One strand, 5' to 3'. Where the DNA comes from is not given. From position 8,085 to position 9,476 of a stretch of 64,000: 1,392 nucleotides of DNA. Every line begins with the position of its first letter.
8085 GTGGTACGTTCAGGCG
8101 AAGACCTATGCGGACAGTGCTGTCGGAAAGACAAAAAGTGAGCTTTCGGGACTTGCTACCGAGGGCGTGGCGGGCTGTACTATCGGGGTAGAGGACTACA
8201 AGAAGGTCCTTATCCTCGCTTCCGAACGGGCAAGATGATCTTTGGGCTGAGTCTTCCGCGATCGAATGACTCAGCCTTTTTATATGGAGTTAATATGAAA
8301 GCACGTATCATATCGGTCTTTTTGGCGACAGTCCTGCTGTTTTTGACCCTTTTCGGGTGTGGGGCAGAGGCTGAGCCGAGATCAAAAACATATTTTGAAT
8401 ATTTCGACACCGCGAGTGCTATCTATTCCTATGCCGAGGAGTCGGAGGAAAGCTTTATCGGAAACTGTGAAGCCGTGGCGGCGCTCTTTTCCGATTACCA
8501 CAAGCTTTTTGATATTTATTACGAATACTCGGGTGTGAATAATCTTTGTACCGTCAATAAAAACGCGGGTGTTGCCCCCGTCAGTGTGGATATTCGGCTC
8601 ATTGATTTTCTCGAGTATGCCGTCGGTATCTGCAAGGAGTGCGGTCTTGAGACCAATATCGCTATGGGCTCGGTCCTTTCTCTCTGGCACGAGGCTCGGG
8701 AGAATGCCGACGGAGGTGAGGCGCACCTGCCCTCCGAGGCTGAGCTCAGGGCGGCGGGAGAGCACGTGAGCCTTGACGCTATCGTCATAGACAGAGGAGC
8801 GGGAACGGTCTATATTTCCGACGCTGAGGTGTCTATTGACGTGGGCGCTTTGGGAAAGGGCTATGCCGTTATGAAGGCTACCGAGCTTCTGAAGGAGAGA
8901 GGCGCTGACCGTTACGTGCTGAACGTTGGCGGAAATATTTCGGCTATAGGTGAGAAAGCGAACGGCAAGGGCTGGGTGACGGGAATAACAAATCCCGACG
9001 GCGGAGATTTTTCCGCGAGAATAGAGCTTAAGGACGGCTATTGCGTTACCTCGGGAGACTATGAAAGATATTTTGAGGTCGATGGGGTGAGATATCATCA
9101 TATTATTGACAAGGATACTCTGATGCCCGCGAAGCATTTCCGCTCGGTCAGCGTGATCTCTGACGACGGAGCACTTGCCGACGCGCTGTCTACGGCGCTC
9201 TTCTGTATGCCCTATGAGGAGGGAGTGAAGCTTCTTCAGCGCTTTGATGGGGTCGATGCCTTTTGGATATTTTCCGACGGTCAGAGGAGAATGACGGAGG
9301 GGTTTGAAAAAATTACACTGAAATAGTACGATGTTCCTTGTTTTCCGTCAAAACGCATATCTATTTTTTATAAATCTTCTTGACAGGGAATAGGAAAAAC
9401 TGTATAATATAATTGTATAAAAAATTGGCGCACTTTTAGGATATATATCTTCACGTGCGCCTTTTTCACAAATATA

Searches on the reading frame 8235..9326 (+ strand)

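Call 85: search_protein_families(library=pfam, proteins=[window:8235-9326:+], max_evalue=0.00001)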
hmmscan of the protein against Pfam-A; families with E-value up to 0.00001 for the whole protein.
window:8235-9326:+ (363 aa): 1 family
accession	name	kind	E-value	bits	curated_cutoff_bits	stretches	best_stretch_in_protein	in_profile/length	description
PF02424.20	ApbE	-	7e-63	213.1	25.6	1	79-344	15-266/266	ApbE family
